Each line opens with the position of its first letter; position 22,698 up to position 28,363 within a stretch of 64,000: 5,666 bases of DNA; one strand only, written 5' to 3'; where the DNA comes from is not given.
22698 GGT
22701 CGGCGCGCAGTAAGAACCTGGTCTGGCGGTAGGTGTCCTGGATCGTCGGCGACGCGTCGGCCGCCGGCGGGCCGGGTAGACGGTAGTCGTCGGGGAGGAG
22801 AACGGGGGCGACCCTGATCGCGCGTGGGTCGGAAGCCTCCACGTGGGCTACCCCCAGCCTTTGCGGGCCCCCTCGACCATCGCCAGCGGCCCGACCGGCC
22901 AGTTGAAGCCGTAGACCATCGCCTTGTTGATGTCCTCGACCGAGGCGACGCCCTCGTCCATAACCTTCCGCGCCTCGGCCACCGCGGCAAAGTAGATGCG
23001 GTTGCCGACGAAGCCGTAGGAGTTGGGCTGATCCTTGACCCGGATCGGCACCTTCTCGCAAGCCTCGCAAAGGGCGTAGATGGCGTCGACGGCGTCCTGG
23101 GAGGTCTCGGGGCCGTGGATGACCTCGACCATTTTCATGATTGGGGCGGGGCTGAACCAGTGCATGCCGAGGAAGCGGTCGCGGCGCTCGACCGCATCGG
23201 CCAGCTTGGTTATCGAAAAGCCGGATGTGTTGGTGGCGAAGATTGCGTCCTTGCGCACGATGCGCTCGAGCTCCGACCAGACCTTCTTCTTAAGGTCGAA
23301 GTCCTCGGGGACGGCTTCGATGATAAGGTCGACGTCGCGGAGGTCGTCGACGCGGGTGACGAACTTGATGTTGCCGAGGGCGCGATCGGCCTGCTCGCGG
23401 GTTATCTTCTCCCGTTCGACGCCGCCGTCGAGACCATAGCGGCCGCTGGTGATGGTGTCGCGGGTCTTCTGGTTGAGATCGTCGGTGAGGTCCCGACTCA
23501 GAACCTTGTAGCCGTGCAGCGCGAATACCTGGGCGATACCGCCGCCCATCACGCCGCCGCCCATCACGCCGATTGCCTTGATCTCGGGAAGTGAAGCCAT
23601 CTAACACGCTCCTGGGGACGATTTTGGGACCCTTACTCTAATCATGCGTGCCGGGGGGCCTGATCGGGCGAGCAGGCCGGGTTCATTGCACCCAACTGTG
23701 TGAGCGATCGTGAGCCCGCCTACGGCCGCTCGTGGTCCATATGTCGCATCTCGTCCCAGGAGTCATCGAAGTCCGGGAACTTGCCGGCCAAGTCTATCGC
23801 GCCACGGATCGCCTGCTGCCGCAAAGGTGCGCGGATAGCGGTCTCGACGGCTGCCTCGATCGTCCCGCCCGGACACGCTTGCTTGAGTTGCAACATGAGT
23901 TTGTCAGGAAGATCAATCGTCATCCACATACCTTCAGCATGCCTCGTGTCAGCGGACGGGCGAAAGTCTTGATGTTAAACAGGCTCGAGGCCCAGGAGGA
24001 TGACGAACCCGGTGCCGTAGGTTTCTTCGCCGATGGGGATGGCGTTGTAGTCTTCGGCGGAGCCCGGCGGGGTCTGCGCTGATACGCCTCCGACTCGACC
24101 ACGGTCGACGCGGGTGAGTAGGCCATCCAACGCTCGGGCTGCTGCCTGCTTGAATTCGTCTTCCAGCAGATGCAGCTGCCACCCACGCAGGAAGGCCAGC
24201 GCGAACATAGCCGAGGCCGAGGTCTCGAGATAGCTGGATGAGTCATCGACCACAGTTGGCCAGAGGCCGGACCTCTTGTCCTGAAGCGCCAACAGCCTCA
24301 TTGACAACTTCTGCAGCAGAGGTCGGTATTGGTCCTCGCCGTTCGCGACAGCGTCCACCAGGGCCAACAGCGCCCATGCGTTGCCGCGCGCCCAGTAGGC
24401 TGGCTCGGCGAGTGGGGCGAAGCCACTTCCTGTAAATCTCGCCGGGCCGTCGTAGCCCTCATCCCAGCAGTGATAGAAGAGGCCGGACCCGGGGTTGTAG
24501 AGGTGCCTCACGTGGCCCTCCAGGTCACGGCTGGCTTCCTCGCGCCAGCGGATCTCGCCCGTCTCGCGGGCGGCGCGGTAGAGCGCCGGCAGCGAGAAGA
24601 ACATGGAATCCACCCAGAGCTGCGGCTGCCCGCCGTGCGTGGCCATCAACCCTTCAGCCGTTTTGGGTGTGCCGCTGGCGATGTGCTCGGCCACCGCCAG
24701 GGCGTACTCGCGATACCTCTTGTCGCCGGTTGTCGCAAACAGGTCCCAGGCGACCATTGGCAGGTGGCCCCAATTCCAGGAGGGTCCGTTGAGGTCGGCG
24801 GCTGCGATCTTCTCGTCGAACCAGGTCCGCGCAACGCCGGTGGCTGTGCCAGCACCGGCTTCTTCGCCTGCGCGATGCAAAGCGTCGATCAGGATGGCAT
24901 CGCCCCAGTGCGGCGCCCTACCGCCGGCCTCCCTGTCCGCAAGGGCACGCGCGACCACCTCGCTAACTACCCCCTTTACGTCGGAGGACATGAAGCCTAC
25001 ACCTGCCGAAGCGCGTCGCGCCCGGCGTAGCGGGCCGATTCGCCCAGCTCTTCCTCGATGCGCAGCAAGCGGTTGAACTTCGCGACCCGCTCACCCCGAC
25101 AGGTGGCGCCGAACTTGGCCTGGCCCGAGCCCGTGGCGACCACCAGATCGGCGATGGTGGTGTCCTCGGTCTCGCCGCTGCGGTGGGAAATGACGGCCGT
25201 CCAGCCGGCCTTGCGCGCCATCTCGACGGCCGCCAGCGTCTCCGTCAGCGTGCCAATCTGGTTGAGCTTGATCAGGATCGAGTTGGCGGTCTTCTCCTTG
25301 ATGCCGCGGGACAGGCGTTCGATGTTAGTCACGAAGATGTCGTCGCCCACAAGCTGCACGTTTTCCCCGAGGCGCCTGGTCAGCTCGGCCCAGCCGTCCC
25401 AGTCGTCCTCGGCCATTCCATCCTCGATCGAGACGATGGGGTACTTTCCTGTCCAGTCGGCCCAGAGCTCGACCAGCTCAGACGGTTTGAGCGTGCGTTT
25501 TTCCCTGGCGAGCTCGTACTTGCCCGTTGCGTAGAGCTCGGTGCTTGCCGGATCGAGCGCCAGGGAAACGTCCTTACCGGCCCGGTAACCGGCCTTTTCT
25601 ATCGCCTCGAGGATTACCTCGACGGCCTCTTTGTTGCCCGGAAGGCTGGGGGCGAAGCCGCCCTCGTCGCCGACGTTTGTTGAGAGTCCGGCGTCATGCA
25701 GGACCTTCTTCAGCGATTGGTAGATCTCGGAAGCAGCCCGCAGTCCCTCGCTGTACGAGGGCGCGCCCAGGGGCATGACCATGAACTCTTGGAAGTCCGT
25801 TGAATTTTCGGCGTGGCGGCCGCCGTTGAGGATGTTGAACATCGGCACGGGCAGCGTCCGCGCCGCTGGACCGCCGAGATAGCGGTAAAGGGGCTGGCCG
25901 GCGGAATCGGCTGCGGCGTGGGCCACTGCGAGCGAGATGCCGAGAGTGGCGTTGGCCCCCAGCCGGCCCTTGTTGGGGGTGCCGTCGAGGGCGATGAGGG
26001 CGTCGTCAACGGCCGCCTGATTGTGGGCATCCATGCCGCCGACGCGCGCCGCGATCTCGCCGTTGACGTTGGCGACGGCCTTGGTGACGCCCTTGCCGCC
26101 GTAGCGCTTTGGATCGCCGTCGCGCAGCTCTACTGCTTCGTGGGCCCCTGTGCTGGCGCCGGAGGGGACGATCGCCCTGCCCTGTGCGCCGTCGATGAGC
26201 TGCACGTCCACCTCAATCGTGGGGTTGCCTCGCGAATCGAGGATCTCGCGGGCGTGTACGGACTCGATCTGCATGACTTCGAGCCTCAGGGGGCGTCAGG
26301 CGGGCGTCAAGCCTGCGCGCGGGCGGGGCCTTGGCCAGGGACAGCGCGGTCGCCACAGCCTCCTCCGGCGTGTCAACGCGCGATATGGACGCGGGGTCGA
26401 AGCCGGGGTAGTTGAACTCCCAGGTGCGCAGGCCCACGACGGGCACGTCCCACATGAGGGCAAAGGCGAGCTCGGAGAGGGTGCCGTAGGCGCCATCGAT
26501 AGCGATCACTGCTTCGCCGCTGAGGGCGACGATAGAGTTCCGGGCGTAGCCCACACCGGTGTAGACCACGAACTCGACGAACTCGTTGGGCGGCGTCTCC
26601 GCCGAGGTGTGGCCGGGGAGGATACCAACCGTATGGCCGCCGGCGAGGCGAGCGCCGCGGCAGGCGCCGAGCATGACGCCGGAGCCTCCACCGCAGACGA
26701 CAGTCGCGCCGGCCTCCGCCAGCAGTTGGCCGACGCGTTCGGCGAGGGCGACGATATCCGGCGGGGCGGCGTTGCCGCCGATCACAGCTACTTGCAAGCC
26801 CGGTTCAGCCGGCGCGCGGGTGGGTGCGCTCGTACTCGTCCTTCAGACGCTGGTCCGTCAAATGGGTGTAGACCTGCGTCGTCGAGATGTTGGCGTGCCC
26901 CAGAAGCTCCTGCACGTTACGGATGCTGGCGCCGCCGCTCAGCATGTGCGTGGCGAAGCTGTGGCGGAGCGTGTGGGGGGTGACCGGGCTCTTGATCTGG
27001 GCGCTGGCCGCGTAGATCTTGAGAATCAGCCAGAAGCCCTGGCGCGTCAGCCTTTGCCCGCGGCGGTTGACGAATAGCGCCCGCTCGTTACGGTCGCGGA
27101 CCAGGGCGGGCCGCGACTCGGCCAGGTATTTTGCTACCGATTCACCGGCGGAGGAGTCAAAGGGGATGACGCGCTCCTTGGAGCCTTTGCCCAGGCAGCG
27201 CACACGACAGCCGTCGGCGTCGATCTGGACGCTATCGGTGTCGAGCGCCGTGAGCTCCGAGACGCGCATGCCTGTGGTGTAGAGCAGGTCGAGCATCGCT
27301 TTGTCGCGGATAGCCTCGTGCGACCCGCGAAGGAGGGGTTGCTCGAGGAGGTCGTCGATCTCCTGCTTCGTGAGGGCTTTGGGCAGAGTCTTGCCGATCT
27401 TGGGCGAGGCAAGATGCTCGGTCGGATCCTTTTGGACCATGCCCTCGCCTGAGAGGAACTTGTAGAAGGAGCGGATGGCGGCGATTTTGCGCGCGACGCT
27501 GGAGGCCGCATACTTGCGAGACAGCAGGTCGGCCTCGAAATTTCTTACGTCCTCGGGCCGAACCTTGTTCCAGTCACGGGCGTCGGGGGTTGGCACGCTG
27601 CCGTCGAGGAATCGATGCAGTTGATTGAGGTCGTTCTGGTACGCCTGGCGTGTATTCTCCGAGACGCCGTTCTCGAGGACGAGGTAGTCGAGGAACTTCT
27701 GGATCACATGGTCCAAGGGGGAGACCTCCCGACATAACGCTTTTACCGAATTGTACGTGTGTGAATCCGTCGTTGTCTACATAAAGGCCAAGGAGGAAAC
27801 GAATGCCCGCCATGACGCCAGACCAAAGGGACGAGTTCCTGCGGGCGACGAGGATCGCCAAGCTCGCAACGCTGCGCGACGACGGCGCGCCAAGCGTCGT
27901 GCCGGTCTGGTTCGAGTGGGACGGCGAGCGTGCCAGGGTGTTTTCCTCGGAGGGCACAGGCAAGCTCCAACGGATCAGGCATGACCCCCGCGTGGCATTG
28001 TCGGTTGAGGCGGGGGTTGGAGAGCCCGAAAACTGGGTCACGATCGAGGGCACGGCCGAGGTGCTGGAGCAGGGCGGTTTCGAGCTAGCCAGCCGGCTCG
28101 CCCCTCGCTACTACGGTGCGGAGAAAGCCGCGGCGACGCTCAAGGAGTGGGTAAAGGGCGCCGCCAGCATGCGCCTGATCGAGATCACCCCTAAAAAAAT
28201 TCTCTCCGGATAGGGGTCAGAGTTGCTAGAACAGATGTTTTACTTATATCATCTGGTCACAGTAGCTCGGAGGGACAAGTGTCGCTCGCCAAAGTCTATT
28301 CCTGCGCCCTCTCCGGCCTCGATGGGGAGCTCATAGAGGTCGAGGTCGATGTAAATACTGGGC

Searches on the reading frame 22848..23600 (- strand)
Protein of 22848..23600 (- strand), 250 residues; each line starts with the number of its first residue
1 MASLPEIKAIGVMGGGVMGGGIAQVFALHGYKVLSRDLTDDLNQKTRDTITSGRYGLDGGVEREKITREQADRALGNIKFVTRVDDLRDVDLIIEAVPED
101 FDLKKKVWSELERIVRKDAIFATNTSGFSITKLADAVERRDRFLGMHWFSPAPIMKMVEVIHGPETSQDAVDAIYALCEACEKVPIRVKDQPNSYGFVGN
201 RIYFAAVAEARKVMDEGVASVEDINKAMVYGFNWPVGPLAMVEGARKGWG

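Call 46: search_protein_families(library=pfam, proteins=[window:22848-23600:-], max_evalue=0.0001)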
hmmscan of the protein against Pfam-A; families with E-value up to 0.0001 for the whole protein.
window:22848-23600:- (250 aa): 2 families
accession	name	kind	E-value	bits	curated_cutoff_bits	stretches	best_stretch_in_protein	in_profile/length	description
PF02737.24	3HCDH_N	-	1.1e-59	201.8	22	1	10-190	2-179/180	3-hydroxyacyl-CoA dehydrogenase, NAD binding domain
PF00725.27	3HCDH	-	1.3e-11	45.2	22.1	1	196-243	1-48/97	3-hydroxyacyl-CoA dehydrogenase, C-terminal domain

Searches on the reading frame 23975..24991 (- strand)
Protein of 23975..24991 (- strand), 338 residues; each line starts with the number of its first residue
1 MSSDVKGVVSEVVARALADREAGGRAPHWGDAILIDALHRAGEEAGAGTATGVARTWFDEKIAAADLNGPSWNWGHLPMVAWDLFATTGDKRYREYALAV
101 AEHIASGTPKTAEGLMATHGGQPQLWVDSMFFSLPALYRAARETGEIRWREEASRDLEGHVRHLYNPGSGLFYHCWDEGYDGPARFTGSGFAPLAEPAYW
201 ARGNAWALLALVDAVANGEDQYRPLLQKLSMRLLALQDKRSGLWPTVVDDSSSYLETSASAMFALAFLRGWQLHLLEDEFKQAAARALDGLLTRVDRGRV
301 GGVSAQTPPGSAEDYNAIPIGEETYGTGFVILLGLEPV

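Call 46: search_protein_families(library=pfam, proteins=[window:23975-24991:-], max_evalue=0.0001)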
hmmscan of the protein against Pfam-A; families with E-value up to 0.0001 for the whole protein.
window:23975-24991:- (338 aa): 1 family
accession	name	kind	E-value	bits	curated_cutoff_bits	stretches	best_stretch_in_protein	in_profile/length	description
PF07470.19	Glyco_hydro_88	-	3.8e-47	161.4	26.6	1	28-336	28-347/352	Glycosyl Hydrolase Family 88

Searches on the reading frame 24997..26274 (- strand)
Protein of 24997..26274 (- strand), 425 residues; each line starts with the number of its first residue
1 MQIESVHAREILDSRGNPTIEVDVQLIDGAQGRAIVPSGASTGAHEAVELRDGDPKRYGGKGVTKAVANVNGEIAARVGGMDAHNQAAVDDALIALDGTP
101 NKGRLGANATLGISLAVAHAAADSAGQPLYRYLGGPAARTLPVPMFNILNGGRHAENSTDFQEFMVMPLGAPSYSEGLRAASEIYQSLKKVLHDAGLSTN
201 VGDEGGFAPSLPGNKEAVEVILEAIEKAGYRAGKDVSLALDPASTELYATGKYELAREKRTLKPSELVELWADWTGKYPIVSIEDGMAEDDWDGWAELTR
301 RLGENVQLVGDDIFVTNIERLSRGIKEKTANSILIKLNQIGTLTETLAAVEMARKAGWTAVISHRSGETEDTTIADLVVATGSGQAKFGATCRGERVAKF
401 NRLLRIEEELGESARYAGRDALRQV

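Call 46: search_protein_families(library=pfam, proteins=[window:24997-26274:-], max_evalue=0.0001)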
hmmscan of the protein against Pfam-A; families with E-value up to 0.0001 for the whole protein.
window:24997-26274:- (425 aa): 3 families
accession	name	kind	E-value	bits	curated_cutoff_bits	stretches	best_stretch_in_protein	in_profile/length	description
PF00113.28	Enolase_C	-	1.8e-122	408.7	21.5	1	140-423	3-294/296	Enolase, C-terminal TIM barrel domain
PF03952.21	Enolase_N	-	2.9e-59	199.4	35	1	3-133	1-131/131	Enolase, N-terminal domain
PF13378.12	MR_MLE_C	-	1.3e-05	25.4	29.4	1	271-364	64-154/219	Enolase C-terminal domain-like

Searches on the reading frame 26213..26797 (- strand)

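Call 46: search_protein_families(library=pfam, proteins=[window:26213-26797:-], max_evalue=0.0001)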
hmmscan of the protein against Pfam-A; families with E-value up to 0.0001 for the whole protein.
window:26213-26797:- (194 aa): 3 families
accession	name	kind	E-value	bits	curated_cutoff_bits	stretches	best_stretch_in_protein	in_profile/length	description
PF18306.6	LDcluster4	-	6.8e-38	130.1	26.3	1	1-127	2-125/151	SLOG cluster4 family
PF03641.19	Lysine_decarbox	-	1.1e-06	29.3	27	1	45-116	4-75/131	Possible lysine decarboxylase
PF02481.21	DNA_processg_A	-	6e-05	22.8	29.6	0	2-70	46-114/212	DNA recombination-mediator protein A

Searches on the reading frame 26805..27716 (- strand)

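Call 18: search_protein_families(library=pfam, proteins=[window:26805-27716:-], max_evalue=0.00001)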
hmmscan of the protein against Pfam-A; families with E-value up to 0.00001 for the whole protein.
window:26805-27716:- (303 aa): 3 families
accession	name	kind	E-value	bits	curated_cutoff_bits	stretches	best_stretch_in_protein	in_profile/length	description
PF00589.27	Phage_integrase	-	7.9e-46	156.4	27.1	1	114-289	2-171/172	Phage integrase family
PF02899.23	Phage_int_SAM_1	-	1.9e-20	73.4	22.3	1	5-91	1-82/83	Phage integrase, N-terminal SAM-like domain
PF13495.12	Phage_int_SAM_4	-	1e-07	32.7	27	1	5-87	2-77/85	Phage integrase, N-terminal SAM-like domain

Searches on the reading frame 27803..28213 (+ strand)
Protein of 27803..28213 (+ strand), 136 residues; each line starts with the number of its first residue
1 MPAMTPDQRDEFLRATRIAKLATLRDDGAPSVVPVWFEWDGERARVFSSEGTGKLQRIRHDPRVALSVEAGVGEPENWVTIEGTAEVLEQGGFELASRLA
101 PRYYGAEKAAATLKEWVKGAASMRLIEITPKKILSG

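Call 46: search_protein_families(library=pfam, proteins=[window:27803-28213:+], max_evalue=0.0001)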
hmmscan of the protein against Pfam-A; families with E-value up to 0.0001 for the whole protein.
window:27803-28213:+ (136 aa): 2 families
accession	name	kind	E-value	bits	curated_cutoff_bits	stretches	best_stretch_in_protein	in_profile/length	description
PF01243.27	PNPOx_N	-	2.2e-17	64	28.1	1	7-133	3-116/120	Pyridoxamine 5'-phosphate oxidase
PF12900.13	Pyridox_ox_2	-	1.6e-07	31.8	27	1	7-92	3-94/140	Pyridoxamine 5'-phosphate oxidase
